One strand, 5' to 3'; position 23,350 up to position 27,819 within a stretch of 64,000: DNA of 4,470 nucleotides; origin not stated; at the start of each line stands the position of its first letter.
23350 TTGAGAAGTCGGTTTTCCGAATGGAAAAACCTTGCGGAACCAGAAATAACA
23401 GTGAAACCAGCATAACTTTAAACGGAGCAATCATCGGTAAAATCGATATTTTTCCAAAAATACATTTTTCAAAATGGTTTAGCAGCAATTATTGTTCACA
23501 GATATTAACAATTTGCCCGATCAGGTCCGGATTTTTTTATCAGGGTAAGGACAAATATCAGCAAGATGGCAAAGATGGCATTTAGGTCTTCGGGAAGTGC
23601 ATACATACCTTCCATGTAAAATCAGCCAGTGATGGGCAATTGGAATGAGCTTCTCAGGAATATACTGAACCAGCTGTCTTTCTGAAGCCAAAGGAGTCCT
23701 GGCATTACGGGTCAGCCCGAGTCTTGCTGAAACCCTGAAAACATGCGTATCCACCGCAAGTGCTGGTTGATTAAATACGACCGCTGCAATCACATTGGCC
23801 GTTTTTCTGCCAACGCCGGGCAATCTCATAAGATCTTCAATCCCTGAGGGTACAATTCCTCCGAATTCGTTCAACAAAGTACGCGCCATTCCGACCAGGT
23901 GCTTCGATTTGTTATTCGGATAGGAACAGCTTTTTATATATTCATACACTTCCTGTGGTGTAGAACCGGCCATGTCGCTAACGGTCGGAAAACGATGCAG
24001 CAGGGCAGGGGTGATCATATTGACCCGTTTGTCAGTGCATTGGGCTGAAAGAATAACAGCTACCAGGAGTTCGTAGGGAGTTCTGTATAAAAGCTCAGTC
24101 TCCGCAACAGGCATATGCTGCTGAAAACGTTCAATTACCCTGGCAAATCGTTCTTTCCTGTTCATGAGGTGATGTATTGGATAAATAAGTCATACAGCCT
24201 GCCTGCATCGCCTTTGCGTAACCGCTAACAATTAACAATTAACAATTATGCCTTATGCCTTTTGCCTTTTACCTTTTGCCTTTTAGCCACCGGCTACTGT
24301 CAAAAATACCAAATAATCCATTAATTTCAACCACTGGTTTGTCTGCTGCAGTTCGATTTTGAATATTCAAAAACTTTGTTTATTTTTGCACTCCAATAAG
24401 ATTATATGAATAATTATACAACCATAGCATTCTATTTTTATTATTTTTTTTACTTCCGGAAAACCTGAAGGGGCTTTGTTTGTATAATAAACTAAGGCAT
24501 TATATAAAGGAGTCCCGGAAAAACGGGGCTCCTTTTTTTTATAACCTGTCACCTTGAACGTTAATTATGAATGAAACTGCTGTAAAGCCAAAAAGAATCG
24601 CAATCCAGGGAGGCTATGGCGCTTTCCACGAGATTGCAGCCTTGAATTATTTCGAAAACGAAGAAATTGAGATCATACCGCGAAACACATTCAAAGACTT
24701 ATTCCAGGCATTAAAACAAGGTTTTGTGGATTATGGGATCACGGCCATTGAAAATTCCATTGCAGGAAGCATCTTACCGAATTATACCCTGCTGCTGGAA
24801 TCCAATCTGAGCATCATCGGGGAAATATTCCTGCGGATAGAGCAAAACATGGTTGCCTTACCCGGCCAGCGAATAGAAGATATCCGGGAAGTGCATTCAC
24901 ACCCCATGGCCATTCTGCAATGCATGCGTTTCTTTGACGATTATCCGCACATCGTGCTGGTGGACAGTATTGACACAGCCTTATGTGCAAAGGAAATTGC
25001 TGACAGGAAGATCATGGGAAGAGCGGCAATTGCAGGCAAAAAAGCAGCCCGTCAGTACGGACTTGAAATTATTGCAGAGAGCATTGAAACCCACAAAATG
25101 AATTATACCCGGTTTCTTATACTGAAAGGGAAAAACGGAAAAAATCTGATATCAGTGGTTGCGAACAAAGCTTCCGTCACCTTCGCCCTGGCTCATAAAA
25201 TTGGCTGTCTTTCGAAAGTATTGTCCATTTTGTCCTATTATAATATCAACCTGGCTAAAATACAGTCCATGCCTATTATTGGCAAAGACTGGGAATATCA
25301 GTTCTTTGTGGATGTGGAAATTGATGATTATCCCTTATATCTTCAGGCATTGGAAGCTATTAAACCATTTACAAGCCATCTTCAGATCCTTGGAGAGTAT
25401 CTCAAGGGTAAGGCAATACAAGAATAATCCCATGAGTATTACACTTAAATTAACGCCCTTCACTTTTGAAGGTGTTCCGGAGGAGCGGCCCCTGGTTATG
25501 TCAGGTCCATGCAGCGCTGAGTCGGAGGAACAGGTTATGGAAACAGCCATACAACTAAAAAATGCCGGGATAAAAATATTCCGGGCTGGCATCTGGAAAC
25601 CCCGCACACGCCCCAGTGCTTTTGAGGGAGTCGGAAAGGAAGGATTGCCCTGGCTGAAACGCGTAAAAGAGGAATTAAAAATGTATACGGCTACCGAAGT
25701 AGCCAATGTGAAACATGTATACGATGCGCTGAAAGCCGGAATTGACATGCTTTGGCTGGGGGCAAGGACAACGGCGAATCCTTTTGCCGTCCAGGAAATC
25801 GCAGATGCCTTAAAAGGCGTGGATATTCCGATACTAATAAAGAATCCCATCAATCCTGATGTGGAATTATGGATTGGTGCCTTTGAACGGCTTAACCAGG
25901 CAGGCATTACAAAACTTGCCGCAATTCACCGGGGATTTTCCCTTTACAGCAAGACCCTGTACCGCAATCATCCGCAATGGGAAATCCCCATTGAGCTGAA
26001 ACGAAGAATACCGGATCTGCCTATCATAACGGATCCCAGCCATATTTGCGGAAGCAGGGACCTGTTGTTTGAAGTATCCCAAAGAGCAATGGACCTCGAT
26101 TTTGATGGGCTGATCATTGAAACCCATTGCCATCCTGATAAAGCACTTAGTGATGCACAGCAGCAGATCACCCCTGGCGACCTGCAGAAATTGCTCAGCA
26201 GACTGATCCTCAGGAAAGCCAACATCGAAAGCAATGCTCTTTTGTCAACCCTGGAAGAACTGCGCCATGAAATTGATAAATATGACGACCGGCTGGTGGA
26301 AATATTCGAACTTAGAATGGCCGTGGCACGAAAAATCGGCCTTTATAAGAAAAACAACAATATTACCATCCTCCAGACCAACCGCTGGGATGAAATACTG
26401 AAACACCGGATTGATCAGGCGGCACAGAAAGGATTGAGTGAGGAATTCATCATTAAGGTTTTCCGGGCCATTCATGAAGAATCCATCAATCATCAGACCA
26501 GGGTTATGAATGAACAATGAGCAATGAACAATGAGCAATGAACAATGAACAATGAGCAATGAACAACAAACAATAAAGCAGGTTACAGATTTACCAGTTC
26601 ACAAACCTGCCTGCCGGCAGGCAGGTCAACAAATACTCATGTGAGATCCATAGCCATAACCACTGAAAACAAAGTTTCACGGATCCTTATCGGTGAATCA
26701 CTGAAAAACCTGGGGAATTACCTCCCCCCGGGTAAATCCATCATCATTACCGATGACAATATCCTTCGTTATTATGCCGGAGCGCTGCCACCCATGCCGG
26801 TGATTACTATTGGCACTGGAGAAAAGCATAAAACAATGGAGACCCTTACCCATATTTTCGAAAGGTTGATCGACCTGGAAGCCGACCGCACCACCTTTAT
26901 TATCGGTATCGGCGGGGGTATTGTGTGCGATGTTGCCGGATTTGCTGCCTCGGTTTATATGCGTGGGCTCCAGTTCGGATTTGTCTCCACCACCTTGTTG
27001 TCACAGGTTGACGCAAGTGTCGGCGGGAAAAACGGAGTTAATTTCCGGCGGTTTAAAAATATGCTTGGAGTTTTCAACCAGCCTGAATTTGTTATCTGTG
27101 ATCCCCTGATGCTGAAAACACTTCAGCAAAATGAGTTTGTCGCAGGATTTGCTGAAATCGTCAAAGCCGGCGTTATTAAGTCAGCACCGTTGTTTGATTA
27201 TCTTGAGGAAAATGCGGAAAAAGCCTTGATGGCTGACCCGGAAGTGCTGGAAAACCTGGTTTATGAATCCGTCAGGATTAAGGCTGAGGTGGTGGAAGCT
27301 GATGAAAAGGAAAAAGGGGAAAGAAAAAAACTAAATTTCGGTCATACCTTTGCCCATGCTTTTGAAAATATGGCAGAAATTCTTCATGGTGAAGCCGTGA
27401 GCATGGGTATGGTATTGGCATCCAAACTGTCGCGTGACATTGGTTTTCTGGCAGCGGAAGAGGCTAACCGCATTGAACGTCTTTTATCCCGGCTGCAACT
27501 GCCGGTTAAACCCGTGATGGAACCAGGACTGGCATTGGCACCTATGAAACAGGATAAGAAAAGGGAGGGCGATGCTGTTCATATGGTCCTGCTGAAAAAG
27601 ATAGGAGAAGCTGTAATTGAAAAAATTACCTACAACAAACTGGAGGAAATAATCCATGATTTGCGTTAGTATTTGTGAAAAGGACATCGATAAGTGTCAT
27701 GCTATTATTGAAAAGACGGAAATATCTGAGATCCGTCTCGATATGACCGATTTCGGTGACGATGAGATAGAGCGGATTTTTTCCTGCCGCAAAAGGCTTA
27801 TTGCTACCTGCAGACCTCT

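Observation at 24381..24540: Leader-peptide transcription attenuator with a mixed Phe/Tyr codon run upstream of the pheA...tyrA operon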

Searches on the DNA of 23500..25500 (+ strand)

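Call 3: search_rna_families(source=window, start=23500, end=25500, threshold=evalue, max_evalue=10, show_alignments=3)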
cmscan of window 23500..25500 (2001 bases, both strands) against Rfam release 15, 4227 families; matches with E-value up to 10: 12.
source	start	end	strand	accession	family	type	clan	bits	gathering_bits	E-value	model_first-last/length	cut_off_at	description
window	24419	24538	+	RF01859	Phe_leader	Cis-reg; leader;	-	36.1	55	0.00083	1-125/125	no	Phenylalanine leader peptide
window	24485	24565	-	RF01770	rimP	Cis-reg; leader;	-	27.9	47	0.069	1-102/102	no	Gammaprotebacteria rimP leader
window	24479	24539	+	RF02435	SpF41_sRNA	Gene; sRNA;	-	25.8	52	0.28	1-105/105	no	Streptococcus sRNA SpF41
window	24394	24539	+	RF02449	ncr1015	Gene; sRNA;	-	24.6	60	1.2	1-121/121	no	Bacillus sRNA ncr1015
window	24489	24565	-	RF02621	BSnc120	Gene; sRNA;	-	23.3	114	0.026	1-88/88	no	Brucella sRNA 120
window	24424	24539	+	RF02432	SpF25_sRNA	Gene; sRNA;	-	21.9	48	1.4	1-102/102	no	Streptococcus sRNA SpF25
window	24405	24541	+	RF02637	EF0408_EF0409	Gene; sRNA;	-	20.9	440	0.0086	1-412/412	no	Enterococcus sRNA EF0408_EF0409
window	24476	24540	+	RF01770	rimP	Cis-reg; leader;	-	20.8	47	2.3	1-102/102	no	Gammaprotebacteria rimP leader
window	25270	25349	+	RF02407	snoR122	Gene; snRNA; snoRNA; CD-box;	-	20.2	36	2.7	1-74/74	no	Small nucleolar RNA snoR122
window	24470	24539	+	RF02231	sX12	Gene; sRNA;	-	19.7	106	1.6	1-78/78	no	Xanthomonas sRNA sX12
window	25223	25355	+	RF02864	sRNA_0030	Gene; sRNA;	-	19.3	123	0.84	1-165/165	no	Enterococcus sRNA 30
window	24540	24584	+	RF01076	RF_site2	Cis-reg; frameshift_element;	-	19.3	70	3.1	1-72/72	no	Polymerase ribosomal frameshift site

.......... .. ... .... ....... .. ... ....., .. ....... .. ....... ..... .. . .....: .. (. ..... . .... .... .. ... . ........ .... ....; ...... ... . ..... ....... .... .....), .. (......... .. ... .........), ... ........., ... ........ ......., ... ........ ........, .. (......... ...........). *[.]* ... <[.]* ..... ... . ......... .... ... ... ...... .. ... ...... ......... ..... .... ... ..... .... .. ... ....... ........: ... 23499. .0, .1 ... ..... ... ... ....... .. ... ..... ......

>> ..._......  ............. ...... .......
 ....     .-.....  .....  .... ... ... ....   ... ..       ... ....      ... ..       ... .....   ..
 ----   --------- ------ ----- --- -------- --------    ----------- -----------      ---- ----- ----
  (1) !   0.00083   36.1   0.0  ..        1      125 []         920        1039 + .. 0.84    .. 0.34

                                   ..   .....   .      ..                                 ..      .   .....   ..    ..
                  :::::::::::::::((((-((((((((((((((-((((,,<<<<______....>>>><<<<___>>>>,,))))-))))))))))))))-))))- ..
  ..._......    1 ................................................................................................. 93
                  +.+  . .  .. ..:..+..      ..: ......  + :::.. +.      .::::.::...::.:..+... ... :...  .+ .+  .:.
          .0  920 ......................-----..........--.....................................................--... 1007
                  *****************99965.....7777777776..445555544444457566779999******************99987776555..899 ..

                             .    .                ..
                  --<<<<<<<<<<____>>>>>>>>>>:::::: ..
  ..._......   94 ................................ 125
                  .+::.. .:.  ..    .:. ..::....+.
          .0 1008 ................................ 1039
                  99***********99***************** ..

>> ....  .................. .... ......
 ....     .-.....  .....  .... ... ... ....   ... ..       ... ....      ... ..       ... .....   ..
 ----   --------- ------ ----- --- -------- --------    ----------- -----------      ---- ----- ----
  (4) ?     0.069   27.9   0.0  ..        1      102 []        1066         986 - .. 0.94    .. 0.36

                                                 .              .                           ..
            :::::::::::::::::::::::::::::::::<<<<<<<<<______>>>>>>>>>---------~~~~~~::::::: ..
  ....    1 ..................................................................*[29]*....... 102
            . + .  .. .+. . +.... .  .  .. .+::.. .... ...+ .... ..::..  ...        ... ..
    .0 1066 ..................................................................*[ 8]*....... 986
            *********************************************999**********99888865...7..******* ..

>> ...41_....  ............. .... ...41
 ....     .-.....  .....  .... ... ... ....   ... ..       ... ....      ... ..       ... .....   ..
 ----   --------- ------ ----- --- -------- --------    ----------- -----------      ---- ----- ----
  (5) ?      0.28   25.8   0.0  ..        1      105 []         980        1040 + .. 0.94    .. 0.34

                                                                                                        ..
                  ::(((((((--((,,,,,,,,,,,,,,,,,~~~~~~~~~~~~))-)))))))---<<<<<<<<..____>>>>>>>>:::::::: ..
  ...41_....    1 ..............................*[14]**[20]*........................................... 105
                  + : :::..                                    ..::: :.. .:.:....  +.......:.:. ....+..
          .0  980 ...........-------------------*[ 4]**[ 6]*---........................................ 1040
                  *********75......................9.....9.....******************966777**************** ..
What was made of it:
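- On Rfam RF01859 Phe_leader: The window scores 36.1 bits (call 3), L001 39.7 and L002 38.4. The cmscan alignment marks most pairs of that stem as non-canonical (call 3).
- Closest known: pheL-pheA attenuator of gamma-Proteobacteria. Same: It is a leader peptide with a Phe codon run, has terminator/antiterminator alternatives and controls pheA. cmscan gives a full-length sub-threshold match (36.1 bits, E 8e-4, call 3).
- Closest known: pheL-pheA attenuator of gamma-Proteobacteria. Different: In the family model's consensus structure the U-rich Phe-codon stretch forms the 5' strand of a long stem; in the window that stem is mostly not formed (many non-canonical pairs flagged in call 3) and the sensor codons lie in the loop between segments 1 and 2.
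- Closest known: Bacteroid-trp leader. Different: It gave no match to the window leader even at E up to 10 (call 3).
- The only Rfam resemblance is to Phe_leader (call 3).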

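Call 53: search_rna_families(sources=[L001, L002, L006, L008, L013, L019, L023, L024, L028, L029, L004], threshold=evalue, max_evalue=0.1)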
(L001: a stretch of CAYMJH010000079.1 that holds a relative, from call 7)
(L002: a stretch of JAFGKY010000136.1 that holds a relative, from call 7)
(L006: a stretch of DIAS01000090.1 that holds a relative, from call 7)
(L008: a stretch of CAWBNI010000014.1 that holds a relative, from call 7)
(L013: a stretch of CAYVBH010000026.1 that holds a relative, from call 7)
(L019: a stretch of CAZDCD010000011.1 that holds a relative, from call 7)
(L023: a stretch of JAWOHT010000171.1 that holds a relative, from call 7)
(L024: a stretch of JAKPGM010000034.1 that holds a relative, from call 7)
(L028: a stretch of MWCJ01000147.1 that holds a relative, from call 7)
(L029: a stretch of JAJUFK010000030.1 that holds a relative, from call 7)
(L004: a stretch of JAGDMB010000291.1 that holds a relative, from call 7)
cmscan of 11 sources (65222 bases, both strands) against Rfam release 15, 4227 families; matches with E-value up to 0.1: 3.
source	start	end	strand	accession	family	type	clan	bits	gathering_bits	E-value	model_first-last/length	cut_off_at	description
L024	2705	2778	+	RF00005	tRNA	Gene; tRNA;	CL00001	67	29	2.2e-12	1-71/71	no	tRNA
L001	2843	2973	+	RF01859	Phe_leader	Cis-reg; leader;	-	39.7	55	0.0044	1-125/125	no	Phenylalanine leader peptide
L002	2843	2963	+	RF01859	Phe_leader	Cis-reg; leader;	-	38.4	55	0.0083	1-125/125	no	Phenylalanine leader peptide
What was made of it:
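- On Rfam RF01859 Phe_leader: There was no match at E up to 0.1 in eight other loci (call 53).
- Tried and rejected: Membership of Rfam Phe_leader is rejected on score and on stem P1 (calls 3, 53).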

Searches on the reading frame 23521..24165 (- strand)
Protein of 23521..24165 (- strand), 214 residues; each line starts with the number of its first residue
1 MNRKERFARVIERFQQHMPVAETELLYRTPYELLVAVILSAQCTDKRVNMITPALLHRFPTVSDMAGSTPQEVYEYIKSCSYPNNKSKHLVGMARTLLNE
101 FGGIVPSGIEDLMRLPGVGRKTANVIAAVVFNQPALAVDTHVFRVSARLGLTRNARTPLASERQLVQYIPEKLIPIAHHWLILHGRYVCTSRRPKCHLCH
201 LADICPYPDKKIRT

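Call 6: search_protein_families(library=pfam, proteins=[window:23521-24165:-])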
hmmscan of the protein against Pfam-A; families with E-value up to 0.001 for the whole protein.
window:23521-24165:- (214 aa): 3 families
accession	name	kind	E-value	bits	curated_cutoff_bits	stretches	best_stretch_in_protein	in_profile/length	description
PF00730.31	HhH-GPD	-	2.9e-22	79.5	26.2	1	35-170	1-107/108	HhH-GPD superfamily base excision DNA repair protein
PF00633.29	HHH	-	2.4e-08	33.8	24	1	101-128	2-29/30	Helix-hairpin-helix motif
PF21176.3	RecR_HhH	-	0.00021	21.5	27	1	109-130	5-26/45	RecR, helix-hairpin-helix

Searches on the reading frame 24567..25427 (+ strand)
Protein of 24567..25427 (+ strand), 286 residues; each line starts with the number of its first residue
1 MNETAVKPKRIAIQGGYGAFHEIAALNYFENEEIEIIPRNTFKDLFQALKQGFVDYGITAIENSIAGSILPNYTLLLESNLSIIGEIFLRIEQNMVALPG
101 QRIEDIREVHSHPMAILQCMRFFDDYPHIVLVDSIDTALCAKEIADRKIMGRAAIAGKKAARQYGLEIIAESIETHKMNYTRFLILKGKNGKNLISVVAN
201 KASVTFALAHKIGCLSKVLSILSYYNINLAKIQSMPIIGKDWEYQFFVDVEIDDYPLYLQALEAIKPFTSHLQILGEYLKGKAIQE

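Call 6: search_protein_families(library=pfam, proteins=[window:24567-25427:+])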
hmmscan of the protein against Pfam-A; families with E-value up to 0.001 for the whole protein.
window:24567-25427:+ (286 aa): 2 families
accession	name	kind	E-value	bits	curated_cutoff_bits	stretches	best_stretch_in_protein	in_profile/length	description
PF00800.23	PDT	-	5.1e-54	183.3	25.2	1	11-189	1-179/181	Prephenate dehydratase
PF01842.31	ACT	-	0.00014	22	27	1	212-265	11-64/66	ACT domain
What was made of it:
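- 24567..25427 (+): pheA (prephenate dehydratase with ACT domain), first structural gene. Pfam PDT 5e-54 and ACT (call 6).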

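Call 7: find_related_loci(query=window:24567-25427:+, collection=genome_contigs, flank=3000)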
Query window:24567-25427:+ (286 aa) in genome_contigs; peptide patterns used: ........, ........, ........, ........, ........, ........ (x = any residue, [..] = any of these).
93 stretches matched a pattern; 30 encode a relative of the query (tblastn E <= 1e-3); 30 distinct loci.
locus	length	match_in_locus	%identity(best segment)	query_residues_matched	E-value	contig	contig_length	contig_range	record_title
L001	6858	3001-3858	90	1-286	2e-173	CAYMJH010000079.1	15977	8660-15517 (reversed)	MAG TPA_asm: uncultured Bacteroidales bacterium isolate SRP192927_co7_187 genome assembly, contig: NODE_6880_length_1597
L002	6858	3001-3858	85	1-286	2e-169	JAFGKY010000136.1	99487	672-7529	MAG: Bacteroidales bacterium isolate Zod_Metabat.37 k87_10310142, whole genome shotgun sequence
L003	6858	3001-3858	85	1-286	2e-167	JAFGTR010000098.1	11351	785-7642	MAG: Bacteroidales bacterium isolate Zod_Metabat.988 k87_1876091, whole genome shotgun sequence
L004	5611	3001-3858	81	1-286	8e-164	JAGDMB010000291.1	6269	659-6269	MAG: Bacteroidetes bacterium isolate CTSoil_028 scaffold_26815, whole genome shotgun sequence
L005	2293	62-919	83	1-286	6e-173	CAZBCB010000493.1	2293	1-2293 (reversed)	MAG TPA_asm: uncultured Bacteroidales bacterium isolate SRP167436_co1_129 genome assembly, contig: NODE_79742_length_229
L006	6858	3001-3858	79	1-286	7e-154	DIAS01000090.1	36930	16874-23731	MAG TPA_asm: Bacteroidales bacterium UBA5072 UBA5072_contig_4233, whole genome shotgun sequence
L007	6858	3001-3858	80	1-286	2e-152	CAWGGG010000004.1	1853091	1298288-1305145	MAG: uncultured Bacteroidales bacterium isolate MFD02979.bin.1.62 genome assembly, contig: contig_57538, whole genome sh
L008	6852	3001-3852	76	3-286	6e-148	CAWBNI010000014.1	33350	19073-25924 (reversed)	MAG: uncultured Bacteroidales bacterium isolate MFD01299.bin.2.127 genome assembly, contig: contig_16929, whole genome s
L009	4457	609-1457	76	4-286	2e-148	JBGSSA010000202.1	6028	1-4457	MAG: Bacteroidales bacterium isolate JTS-AC371 k141_3381376, whole genome shotgun sequence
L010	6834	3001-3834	77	9-286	1e-146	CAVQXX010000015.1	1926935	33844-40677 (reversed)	MAG: uncultured Bacteroidales bacterium isolate MFD04716.bin.2.165 genome assembly, contig: contig_9610, whole genome sh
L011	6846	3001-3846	76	5-286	5e-145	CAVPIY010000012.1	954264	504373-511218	MAG: uncultured Bacteroidales bacterium isolate MFD00032.bin.1.201 genome assembly, contig: contig_7474, whole genome sh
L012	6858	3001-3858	78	1-286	3e-144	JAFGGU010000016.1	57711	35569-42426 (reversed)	MAG: Bacteroidales bacterium isolate Zod_Metabat.1409 k87_2534407, whole genome shotgun sequence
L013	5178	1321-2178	78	1-286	9e-144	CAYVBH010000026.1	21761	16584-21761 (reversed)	MAG TPA_asm: uncultured Bacteroidales bacterium isolate SRP192927_co7_5 genome assembly, contig: NODE_4193_length_21761_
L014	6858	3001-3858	77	1-286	1e-142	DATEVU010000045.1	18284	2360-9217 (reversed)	MAG TPA_asm: Bacteroidales bacterium isolate SMAG_U8375 k141_914197, whole genome shotgun sequence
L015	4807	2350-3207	77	1-286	2e-144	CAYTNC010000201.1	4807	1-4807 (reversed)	MAG TPA_asm: uncultured Bacteroidales bacterium isolate SRP294416_co3_877 genome assembly, contig: NODE_45331_length_480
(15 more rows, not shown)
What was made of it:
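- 24567..25427 (+): Orthologues are 51-90% identical (call 7).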

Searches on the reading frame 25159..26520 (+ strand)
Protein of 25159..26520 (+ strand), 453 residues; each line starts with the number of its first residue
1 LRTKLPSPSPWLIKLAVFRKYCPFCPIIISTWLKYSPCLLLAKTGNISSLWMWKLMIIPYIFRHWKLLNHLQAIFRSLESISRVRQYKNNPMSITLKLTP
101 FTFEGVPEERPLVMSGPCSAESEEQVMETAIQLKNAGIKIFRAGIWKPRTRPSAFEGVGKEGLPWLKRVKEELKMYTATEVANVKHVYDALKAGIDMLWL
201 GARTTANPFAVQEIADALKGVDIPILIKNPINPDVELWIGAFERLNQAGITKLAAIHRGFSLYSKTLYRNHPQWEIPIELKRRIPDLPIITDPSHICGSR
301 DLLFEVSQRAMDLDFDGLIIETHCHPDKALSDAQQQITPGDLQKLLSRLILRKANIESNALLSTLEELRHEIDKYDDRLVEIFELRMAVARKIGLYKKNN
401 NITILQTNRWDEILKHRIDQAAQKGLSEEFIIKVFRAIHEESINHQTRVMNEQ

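Call 6: search_protein_families(library=pfam, proteins=[window:25159-26520:+])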
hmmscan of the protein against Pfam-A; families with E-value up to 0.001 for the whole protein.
window:25159-26520:+ (453 aa): 2 families
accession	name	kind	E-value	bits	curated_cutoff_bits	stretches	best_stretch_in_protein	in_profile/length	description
PF00793.26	DAHP_synth_1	-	7.5e-39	133.7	25.5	1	109-347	16-259/270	DAHP synthetase I family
PF01817.26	CM_2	-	3.1e-22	79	27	1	368-446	1-79/80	Chorismate mutase type II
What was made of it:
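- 25432..26520 (+): DAHP synthase fused to chorismate mutase. Pfam DAHP_synth_1 and CM_2 (call 6).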

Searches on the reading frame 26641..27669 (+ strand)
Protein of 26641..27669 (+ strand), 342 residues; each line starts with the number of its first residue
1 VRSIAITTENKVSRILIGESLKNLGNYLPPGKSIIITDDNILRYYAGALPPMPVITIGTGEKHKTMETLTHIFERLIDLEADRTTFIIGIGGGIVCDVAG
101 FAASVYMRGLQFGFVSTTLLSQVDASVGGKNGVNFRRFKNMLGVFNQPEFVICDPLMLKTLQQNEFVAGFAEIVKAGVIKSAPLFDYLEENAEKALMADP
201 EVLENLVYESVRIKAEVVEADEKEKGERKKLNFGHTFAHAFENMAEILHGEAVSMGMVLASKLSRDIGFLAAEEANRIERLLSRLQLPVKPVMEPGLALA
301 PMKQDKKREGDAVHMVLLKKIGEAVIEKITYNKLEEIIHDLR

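Call 6: search_protein_families(library=pfam, proteins=[window:26641-27669:+])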
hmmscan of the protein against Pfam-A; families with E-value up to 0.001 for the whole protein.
window:26641-27669:+ (342 aa): 3 families
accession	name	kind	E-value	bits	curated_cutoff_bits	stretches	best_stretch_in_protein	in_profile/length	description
PF24621.2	DHQS_C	-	1.6e-43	148.5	27.6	1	169-307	1-143/144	3-dehydroquinate synthase C-terminal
PF01761.26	DHQ_synthase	-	1.7e-41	140.9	24.2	1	55-167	2-114/115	3-dehydroquinate synthase N-terminal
PF00465.25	Fe-ADH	-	0.00024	21.2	31.3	1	14-107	3-104/168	Iron-containing alcohol dehydrogenase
